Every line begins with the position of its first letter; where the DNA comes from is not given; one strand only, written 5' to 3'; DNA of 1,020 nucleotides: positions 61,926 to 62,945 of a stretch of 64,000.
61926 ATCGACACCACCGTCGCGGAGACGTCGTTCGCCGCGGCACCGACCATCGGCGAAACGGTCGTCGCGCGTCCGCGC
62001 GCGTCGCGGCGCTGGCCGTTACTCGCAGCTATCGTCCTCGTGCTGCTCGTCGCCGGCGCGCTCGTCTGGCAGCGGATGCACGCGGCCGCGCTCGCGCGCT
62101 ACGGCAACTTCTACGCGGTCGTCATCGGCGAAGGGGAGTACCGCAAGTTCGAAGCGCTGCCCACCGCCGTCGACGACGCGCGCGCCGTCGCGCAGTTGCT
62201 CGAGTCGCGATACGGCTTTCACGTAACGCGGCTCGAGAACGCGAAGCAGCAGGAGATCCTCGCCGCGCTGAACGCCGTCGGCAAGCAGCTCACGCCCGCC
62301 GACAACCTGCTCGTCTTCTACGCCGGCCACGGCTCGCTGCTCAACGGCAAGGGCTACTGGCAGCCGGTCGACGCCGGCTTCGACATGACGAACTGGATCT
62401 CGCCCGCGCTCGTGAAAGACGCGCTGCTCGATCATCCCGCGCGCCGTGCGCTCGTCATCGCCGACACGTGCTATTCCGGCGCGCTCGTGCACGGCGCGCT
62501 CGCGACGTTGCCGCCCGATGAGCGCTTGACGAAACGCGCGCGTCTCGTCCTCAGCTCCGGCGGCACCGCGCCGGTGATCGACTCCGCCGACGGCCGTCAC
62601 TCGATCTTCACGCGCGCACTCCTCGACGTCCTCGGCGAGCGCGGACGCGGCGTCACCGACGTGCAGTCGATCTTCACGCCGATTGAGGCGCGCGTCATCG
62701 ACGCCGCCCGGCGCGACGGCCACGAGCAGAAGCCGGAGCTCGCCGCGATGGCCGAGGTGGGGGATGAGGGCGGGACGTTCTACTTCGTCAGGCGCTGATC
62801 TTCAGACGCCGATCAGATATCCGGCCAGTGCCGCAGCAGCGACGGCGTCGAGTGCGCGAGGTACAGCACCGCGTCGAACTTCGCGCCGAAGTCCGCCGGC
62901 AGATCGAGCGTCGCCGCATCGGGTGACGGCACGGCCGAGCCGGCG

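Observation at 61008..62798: Transmembrane Hanks kinase fused to an extracytoplasmic, apparently active caspase-like domain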

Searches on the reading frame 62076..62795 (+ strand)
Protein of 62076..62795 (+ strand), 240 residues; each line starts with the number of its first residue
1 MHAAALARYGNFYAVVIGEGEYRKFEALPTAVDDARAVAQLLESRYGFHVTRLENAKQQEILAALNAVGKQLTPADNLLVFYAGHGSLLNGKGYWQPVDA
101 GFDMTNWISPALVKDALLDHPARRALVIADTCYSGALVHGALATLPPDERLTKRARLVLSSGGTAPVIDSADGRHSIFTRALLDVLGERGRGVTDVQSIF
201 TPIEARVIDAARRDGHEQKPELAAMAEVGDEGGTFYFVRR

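Call 22: search_solved_structures(query=window:62076-62795:+, max_evalue=1, show_alignments=3)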
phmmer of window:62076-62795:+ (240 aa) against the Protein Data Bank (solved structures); distinct sequences matched with E-value up to 1: 12.
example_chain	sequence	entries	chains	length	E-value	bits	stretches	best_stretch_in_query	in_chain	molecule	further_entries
3bij_A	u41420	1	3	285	0.0088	19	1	34-141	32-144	Uncharacterized protein GSU0716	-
6w8s_A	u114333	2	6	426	0.012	18.5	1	28-142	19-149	Metacaspase-4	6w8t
3v4o_A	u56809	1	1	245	0.24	14.3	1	13-101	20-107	Mucosa-associated lymphoid tissue lymphoma translocation protein 1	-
8fjf_A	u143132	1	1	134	0.42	13.4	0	10-51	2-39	H10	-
9mkc_A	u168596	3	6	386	0.58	13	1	13-101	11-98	Mucosa-associated lymphoid tissue lymphoma translocation protein 1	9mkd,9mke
8v4x_A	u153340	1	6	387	0.58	13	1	13-101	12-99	Mucosa-associated lymphoid tissue lymphoma translocation protein 1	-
3v55_A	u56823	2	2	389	0.59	13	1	13-101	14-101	Mucosa-associated lymphoid tissue lymphoma translocation protein 1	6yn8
38go_A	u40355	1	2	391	0.59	13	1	13-101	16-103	Mucosa-associated lymphoid tissue lymphoma translocation protein 1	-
4i1p_A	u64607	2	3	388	0.61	12.9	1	14-101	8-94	Mucosa-associated lymphoid tissue lymphoma translocation protein 1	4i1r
7pav_A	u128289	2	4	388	0.62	12.9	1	14-101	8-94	Mucosa-associated lymphoid tissue lymphoma translocation protein 1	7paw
3uo8_B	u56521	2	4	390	0.62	12.9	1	14-101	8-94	Mucosa-associated lymphoid tissue lymphoma translocation protein 1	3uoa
6f7i_A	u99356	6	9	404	0.63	12.9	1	13-101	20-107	Mucosa-associated lymphoid tissue lymphoma translocation protein 1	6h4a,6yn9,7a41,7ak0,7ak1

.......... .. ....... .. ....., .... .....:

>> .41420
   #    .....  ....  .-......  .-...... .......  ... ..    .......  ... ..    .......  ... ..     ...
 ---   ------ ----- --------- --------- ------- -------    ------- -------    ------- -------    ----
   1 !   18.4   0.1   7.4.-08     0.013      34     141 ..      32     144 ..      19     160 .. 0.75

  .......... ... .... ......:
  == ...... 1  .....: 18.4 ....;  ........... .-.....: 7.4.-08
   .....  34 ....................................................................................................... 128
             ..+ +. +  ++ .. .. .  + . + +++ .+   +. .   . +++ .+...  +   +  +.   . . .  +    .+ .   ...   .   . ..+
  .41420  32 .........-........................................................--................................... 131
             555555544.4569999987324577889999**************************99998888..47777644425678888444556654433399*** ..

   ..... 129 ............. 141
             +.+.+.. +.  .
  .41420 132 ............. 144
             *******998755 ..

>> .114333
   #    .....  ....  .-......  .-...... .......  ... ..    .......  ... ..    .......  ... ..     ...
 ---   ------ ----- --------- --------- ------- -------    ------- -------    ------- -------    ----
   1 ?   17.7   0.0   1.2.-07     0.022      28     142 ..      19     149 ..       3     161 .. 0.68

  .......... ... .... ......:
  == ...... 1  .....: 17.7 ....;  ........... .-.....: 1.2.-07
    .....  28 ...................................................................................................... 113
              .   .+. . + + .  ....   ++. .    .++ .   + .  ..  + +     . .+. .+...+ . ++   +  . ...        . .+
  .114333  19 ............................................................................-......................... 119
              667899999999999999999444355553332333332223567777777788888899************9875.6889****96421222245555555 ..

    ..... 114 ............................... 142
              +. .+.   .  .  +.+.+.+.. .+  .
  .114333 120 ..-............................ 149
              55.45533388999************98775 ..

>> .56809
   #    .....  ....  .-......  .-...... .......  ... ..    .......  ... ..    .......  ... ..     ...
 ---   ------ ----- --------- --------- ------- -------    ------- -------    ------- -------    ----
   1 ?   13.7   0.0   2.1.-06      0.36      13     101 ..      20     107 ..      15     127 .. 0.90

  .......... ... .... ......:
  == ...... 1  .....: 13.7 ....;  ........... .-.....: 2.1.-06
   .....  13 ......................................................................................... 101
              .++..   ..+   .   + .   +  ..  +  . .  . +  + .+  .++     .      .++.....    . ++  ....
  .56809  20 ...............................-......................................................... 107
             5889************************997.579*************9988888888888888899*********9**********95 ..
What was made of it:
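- Tried and rejected: Only marginal hits (E 0.009-0.6, call 22); fold search was needed.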

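Call 32: predict_structure(alignment_id=A1)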
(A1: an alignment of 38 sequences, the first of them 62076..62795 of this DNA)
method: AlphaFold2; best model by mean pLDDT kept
length: 240 residues; sequences in the alignment: 38
mean_pLDDT: 89.1   pTM: 0.90
mean pLDDT of the five models: 89.1, 87.8, 86.0, 81.7, 78.9
residues with pLDDT >= 90: 150; 70-90: 76; 50-70: 13; < 50: 1
segments of 3 or more residues with pLDDT < 50: none
pLDDT, mean of each block of 10 residues (from residue 1): 72 97 90 96 97 97 95 95 92 93 92 85 94 84 81 92 64 84 91 90 93 85 89 92
secondary structure, 60 per line:
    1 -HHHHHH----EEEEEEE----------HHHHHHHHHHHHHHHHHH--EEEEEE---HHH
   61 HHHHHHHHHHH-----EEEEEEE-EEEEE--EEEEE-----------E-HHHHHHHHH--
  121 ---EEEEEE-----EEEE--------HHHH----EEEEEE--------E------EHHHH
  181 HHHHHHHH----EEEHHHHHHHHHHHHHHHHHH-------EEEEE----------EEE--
elements in order: H2-7 E12-18 H29-46 E49-54 H58-71 E77-83 E85-89 E92-96 H110-118 E124-129 E135-138 H147-150 E155-160 H177-188 E193-195 H196-213 E221-225 E236-238
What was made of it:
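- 62112..62747 (+): Periplasmic Peptidase_C14 (orthocaspase/paracaspase-like) domain, residues 369-580; the fold runs on to the C-terminus at 596. Catalytic His441 (codon 62328-62330) and Cys488 (codon 62469-62471). Acidic pocket candidates are Asp390, Asp486 and Asp525/Asp528. AF2 pLDDT 89.1, pTM 0.90 (call 32).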

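Call 34: fold_search(model_id=the predicted structure, library=pdb)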
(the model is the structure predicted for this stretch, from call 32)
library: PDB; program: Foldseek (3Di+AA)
matches with E <= 10: 1479; with E <= 0.001: 290
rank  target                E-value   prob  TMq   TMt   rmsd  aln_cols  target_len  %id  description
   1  8v4x_C                9.5e-12  1.00  0.68  0.47   6.8       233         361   18  Structure of MALT1 in complex with an allosteric inhibitor (released 2024-05-01)
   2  8v4x_D                1.0e-11  1.00  0.71  0.47   7.4       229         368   20  Structure of MALT1 in complex with an allosteric inhibitor (released 2024-05-01)
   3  8v4x_B                3.9e-11  1.00  0.70  0.48   5.9       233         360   18  Structure of MALT1 in complex with an allosteric inhibitor (released 2024-05-01)
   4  7paw_B                4.2e-11  1.00  0.69  0.46   6.6       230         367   17  MALT1 in complex with compound 1 (released 2021-11-17)
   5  8v4x_A                4.4e-11  1.00  0.71  0.48   5.8       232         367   18  Structure of MALT1 in complex with an allosteric inhibitor (released 2024-05-01)
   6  4i1p_C                4.4e-11  1.00  0.68  0.44   5.6       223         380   19  Human MALT1 (caspase-IG3) in complex with activity based-probe (released 2014-07-09)
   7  3v4o_A                5.3e-11  1.00  0.70  0.72   8.9       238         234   20  Human MALT1 (caspase domain) in complex with an irreversible peptidic inhibitor (released 2012-03-14)
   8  8v4x_F                6.4e-11  1.00  0.69  0.48   6.4       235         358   19  Structure of MALT1 in complex with an allosteric inhibitor (released 2024-05-01)
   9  3uo8_C                6.4e-11  1.00  0.69  0.47   6.6       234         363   18  Crystal structure of the MALT1 paracaspase (P1 form) (released 2011-12-21)
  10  7ak0_B                7.2e-11  1.00  0.68  0.46   5.2       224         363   18  Human MALT1(329-729) in complex with a chromane urea containing inhibitor (released 2020-12-09)
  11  7a41_B                8.2e-11  1.00  0.66  0.45   5.1       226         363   18  MALT1 in complex with a NVS-MALT1 chemical probe (released 2020-12-02)
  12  6f7i_B                8.2e-11  1.00  0.66  0.45   5.6       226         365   18  human MALT1(329-728) IN COMPLEX WITH MLT-747 (released 2019-01-02)
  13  3uo8_B                9.2e-11  1.00  0.69  0.47   6.5       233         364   19  Crystal structure of the MALT1 paracaspase (P1 form) (released 2011-12-21)
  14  7pav_A                1.0e-10  1.00  0.68  0.47   6.5       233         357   18  MALT1 in complex with compound 1 (released 2021-11-17)
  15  6f7i_A                1.2e-10  1.00  0.65  0.45   5.9       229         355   18  human MALT1(329-728) IN COMPLEX WITH MLT-747 (released 2019-01-02)
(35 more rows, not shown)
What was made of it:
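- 62112..62747 (+): Foldseek hits MALT1 at E 1e-11 and TMq about 0.7, then metacaspases, GSU0716 and caspases (call 34).
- On Peptidase family C14 (caspase / metacaspase / paracaspase / orthocaspase): Foldseek probability 1.00 to MALT1, Yca1, AtMC9, caspases 1, 3, 6 and 7, and CED-3 (call 34).
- On Type I/II/III metacaspase: The domain is compact (about 228 aa) and MALT1 ranks above all metacaspases (call 34).
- Closest known: MALT1 paracaspase. Same: It is the best structural match to the modelled ectodomain (Foldseek E about 1e-11, TMq 0.66-0.71, call 34).
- The fold is confirmed: AF2 pLDDT 89, best PDB matches MALT1, metacaspases and caspases (calls 32, 34). Proximity-induced activation is the norm for initiator caspases and MALT1, the best structural matches (call 34).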

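Call 39: search_protein_representatives(protein=window:62076-62795:+)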
Query: 240 residues. Proteins with E-value up to 0.001 (for the whole library): 30592; up to 1e-10: 7689; up to 1e-30: 1658. The best 150 are listed.
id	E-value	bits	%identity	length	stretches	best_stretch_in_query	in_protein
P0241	1.2e-102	358.9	72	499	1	3-240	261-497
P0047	5.6e-100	350.1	67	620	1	2-239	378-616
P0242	5.8e-87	307.5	63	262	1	2-240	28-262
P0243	4.5e-74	265.3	37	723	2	7-240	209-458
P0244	6.2e-67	242.0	45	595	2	4-238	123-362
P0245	2.4e-58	213.9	38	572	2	6-240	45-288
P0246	4.0e-54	200.1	50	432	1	4-238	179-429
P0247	1.9e-53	197.8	53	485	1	9-240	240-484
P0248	4.4e-53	196.7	51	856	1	9-238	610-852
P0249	4.5e-53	196.6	36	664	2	8-240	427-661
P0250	3.4e-52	193.8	47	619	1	8-238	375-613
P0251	6.8e-52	192.8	49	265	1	8-238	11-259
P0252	3.1e-51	190.6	50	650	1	9-238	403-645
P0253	3.1e-51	190.6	35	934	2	9-239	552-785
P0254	5.9e-51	189.7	48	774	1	8-238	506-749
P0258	8.6e-50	185.9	47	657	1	6-238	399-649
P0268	4.5e-49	183.6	49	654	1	8-238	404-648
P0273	8.7e-49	182.6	45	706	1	7-238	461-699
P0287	1.1e-47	179.0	48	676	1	8-238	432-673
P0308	5.0e-47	176.8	49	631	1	6-240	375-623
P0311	7.8e-47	176.2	47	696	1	4-240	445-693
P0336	4.2e-46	173.8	48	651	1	9-238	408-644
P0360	2.1e-45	171.6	48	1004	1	9-238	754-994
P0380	7.2e-45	169.8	48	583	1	9-239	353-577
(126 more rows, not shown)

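Call 42: list_cluster_members(proteins=[P0250, P0258, P0268, P0273, P0287, P0308, P0311, P0336, P0360, P0380])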
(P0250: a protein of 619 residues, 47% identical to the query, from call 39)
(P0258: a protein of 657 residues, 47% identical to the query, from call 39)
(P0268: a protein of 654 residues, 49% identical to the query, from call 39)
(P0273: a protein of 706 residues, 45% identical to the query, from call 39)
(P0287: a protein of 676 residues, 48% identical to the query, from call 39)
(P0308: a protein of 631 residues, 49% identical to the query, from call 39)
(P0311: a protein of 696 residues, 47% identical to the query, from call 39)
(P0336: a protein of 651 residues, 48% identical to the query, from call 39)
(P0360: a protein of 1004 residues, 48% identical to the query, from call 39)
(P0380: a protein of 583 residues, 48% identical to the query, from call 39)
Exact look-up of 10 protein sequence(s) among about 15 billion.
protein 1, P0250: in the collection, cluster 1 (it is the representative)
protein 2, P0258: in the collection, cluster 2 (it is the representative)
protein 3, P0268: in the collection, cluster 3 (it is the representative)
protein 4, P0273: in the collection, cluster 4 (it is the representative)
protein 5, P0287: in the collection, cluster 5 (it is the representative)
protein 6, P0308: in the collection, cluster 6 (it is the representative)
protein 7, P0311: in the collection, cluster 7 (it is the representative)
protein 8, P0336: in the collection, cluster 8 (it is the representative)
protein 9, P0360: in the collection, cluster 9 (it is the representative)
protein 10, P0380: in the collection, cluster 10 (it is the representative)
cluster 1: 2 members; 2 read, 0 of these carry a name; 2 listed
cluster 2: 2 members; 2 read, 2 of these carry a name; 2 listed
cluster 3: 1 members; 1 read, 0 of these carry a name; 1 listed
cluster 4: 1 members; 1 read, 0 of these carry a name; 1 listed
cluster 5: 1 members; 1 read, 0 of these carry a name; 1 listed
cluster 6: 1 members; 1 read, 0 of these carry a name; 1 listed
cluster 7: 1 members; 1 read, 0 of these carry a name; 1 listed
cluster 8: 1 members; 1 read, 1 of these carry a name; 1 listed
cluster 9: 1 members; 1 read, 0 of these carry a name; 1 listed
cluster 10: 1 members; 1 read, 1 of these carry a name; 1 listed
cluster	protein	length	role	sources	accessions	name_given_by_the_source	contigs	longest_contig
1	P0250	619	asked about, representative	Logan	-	-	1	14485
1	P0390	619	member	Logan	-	-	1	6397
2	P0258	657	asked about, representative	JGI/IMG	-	tRNA A-37 threonylcarbamoyl transferase component Bud32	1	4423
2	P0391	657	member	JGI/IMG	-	tRNA A-37 threonylcarbamoyl transferase component Bud32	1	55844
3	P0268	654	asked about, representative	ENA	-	-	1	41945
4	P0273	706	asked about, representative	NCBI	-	-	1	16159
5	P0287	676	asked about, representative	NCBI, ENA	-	-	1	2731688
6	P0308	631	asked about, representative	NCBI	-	-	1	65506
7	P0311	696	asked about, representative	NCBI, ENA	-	-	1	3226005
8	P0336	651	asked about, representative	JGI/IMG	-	tRNA A-37 threonylcarbamoyl transferase component Bud32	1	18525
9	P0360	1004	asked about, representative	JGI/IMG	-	-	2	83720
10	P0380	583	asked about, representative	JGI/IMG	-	serine/threonine protein kinase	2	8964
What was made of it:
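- Tried and rejected: It returned no organism names (call 42).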

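Call 44: find_homologous_proteins(query=A2, max_evalue=1e-20)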
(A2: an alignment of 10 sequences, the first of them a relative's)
Query A2 (10 sequences) (696 aa, profile of the alignment): 4125 proteins with E <= 1e-20 among 8000 candidates; the best 120 are listed.
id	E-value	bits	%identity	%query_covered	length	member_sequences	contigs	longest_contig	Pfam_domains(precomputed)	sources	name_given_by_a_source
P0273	1.2e-282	958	46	98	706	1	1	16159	PF07714.24,PF00069.32,PF00656.28,PF17667.8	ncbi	-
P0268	2.4e-277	940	52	45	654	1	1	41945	PF06293.21,PF07714.24,PF00069.32,PF00656.28,PF17667.8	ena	-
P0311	2.3e-272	924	100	100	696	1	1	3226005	PF07714.24,PF00069.32,PF00656.28,PF17667.8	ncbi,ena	-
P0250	7.8e-272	922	52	43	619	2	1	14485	PF07714.24,PF00069.32,PF00656.28,PF17667.8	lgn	-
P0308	2.6e-271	920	50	99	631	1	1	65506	PF07714.24,PF00069.32,PF00656.28,PF17667.8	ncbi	-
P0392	2.3e-262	891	48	99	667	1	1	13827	PF07714.24,PF00069.32,PF00656.28,PF17667.8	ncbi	ncbi:MAG: protein kinase [Acidobacteriota bacterium]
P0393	9.3e-258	875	60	41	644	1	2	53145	PF06293.21,PF07714.24,PF00069.32,PF00656.28,PF03109.23,PF17667.8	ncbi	-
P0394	7.4e-257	872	59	41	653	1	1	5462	PF07714.24,PF00069.32,PF00656.28,PF17667.8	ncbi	-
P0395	3.6e-256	870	44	99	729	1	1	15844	PF07714.24,PF00069.32,PF00656.28,PF17667.8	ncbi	ncbi:MAG: protein kinase [Acidobacteriota bacterium]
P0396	5.5e-255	866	48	98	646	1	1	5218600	PF07714.24,PF00069.32,PF00656.28,PF17667.8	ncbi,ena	-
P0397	1.2e-254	865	46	99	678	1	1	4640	PF07714.24,PF00069.32,PF00656.28,PF17667.8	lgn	-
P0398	6.1e-253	859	47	99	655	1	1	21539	PF07714.24,PF00069.32,PF00656.28,PF17667.8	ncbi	-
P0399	6.1e-252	856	53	48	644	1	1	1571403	PF07714.24,PF00069.32,PF00656.28,PF17667.8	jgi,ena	-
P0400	9.1e-251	852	55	41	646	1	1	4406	PF06293.21,PF07714.24,PF00069.32,PF00656.28,PF03109.23,PF17667.8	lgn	-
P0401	5.4e-250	850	45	98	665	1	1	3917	PF07714.24,PF00069.32,PF00656.28,PF17667.8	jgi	jgi:serine/threonine protein kinase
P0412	1.8e-240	818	60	39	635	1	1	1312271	PF07714.24,PF00069.32,PF10707.16,PF00656.28,PF17667.8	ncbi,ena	-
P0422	5.4e-236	803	45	98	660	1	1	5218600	PF07714.24,PF00069.32,PF00656.28,PF17667.8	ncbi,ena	-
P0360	6.1e-236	803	49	52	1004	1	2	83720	PF14559.13,PF07714.24,PF00069.32,PF13414.13,PF00656.28,PF13428.13,PF17667.8,PF07719.24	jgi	-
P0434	4.8e-232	790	43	98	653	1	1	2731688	PF07714.24,PF00069.32,PF00656.28,PF17667.8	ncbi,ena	-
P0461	4.6e-185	635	40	93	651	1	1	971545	PF07714.24,PF00069.32,PF00656.28,PF17667.8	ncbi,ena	-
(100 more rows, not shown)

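Call 45: find_encoding_contigs(protein=P0311, flank=8000, max_places=1)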
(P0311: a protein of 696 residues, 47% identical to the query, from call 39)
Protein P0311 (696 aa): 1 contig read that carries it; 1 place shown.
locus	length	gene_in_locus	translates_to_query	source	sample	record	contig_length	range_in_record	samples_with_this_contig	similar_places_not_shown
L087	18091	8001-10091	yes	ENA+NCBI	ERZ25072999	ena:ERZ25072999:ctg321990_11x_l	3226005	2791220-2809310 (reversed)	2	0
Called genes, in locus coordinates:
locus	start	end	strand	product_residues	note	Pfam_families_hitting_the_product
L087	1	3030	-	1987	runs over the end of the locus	-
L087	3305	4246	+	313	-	PF01740:STAS, PF13466:STAS_2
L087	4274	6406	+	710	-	-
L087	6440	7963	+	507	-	PF00012:HSP70, PF06723:MreB_Mbl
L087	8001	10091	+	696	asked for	PF00069:Pkinase, PF07714:PK_Tyr_Ser-Thr, PF17667:Pkinase_fungal (weak), PF00656:Peptidase_C14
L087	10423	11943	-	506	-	PF08238:Sel1, PF00656:Peptidase_C14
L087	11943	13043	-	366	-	PF21088:MS_channel_1st (weak), PF00924:MS_channel_2nd, PF21082:MS_channel_3rd (weak)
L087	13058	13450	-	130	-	-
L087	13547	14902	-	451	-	PF01235:Na_Ala_symp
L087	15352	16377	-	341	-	PF20903:SPL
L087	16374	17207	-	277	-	-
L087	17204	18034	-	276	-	PF00535:Glycos_transf_2, PF10111:Glyco_tranf_2_2, PF13641:Glyco_tranf_2_3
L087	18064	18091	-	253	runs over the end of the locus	PF00702:Hydrolase (weak)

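Call 46: find_encoding_contigs(protein=P0396, flank=8000, max_places=1)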
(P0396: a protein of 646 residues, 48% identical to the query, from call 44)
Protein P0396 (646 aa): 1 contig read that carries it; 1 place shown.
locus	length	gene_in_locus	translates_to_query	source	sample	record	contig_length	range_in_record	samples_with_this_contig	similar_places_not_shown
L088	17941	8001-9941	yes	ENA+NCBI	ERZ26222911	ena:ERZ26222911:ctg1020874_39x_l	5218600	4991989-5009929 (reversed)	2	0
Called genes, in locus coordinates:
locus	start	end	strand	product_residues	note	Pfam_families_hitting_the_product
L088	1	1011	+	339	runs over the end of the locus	PF16697:Yop-YscD_cpl, PF00498:FHA, PF16697:Yop-YscD_cpl, PF00498:FHA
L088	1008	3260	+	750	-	PF07992:Pyr_redox_2, PF13738:Pyr_redox_3, PF16697:Yop-YscD_cpl (faint), PF00498:FHA (weak), PF00111:Fer2 (weak)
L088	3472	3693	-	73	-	-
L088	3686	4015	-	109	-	PF04365:BrnT_toxin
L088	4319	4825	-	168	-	PF00872:Transposase_mut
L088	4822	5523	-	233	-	PF00872:Transposase_mut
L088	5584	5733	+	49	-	-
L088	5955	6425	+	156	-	-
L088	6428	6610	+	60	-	-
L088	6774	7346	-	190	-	PF08843:AbiEii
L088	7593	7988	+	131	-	-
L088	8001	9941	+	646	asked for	PF00069:Pkinase, PF07714:PK_Tyr_Ser-Thr, PF17667:Pkinase_fungal, PF00656:Peptidase_C14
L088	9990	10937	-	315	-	PF12412:DUF3667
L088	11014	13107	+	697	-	PF00171:Aldedh, PF01575:MaoC_dehydratas, PF13452:FAS1_DH_region (faint)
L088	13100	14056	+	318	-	PF05138:PaaA_PaaC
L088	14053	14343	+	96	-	PF06243:PaaB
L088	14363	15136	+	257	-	PF05138:PaaA_PaaC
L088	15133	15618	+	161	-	PF01883:FeS_assembly_P, PF23451:Zn_ribbon_PaaD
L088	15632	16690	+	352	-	PF00970:FAD_binding_6 (weak), PF00175:NAD_binding_1, PF00111:Fer2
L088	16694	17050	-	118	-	PF01850:PIN (weak)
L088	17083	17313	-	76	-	PF02604:PhdYeFM_antitox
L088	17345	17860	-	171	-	PF12867:DinB_2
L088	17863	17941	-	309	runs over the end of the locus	PF07848:PaaX, PF20803:PaaX_M, PF08223:PaaX_C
